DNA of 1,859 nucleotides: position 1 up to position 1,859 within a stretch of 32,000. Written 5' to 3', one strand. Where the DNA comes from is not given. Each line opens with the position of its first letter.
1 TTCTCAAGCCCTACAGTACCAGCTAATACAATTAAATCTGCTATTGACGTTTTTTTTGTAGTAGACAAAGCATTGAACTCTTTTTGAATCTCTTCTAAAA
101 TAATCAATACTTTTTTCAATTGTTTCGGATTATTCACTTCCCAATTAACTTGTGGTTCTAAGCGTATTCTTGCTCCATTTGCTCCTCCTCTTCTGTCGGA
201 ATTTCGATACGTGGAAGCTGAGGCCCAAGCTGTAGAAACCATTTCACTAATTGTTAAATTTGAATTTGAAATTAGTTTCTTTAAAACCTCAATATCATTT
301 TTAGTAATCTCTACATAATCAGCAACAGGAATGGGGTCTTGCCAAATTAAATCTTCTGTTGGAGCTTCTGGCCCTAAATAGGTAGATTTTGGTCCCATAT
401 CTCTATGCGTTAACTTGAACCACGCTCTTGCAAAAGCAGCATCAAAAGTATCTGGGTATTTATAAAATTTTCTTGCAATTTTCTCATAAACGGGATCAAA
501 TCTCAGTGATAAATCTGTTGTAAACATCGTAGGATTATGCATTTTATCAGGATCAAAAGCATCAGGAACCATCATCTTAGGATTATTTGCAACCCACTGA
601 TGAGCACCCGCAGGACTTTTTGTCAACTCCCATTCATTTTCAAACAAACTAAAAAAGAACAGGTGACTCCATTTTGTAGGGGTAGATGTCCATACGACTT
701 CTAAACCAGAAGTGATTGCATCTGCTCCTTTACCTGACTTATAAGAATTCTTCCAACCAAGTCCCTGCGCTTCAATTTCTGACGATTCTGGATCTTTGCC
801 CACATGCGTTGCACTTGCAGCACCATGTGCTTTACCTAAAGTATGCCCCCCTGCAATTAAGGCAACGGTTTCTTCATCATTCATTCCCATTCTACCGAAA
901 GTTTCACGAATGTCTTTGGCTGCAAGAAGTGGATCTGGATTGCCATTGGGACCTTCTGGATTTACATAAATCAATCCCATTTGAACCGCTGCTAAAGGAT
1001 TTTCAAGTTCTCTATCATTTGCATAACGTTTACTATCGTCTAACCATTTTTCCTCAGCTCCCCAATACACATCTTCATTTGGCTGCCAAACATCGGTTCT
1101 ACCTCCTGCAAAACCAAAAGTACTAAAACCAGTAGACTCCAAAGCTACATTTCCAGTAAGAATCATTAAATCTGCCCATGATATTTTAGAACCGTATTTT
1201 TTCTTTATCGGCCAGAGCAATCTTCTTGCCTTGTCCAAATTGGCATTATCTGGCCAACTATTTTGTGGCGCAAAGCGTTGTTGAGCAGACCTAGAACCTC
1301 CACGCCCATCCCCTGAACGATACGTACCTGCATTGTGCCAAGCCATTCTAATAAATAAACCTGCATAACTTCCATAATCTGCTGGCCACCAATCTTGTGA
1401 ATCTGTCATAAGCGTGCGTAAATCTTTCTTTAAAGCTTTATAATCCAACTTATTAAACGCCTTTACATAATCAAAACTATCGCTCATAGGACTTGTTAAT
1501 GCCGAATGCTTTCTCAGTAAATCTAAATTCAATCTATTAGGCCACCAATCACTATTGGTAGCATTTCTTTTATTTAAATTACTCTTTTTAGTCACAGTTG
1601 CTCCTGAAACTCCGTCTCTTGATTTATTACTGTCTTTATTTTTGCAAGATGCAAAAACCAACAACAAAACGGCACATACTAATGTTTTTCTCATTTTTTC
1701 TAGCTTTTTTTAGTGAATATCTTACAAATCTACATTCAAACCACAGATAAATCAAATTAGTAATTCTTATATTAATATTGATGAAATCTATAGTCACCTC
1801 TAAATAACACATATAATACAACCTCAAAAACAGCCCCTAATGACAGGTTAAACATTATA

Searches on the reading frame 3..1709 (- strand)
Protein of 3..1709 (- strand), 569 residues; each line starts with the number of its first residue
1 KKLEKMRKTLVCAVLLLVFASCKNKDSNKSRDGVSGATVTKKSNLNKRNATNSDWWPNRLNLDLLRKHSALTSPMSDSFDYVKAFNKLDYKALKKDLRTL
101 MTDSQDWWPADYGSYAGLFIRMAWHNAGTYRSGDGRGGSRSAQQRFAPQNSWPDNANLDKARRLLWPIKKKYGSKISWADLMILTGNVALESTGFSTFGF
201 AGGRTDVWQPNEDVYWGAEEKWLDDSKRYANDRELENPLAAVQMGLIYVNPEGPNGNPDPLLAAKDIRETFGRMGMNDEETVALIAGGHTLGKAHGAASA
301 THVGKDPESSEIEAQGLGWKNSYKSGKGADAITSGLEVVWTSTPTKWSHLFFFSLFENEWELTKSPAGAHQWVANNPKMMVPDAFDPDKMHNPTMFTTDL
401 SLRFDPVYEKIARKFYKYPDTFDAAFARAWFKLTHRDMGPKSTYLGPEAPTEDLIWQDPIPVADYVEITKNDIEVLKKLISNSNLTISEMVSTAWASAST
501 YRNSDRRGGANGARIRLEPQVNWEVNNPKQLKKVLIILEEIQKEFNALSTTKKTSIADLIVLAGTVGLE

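Call 80: search_protein_families(library=pfam, proteins=[window:3-1709:-], max_evalue=0.001)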
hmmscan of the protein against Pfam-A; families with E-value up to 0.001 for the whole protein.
window:3-1709:- (569 aa): 1 family
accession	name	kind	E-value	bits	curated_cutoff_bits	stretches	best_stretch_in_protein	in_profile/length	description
PF00141.28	peroxidase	-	5.5e-55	187.2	27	2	110-416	11-235/237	Peroxidase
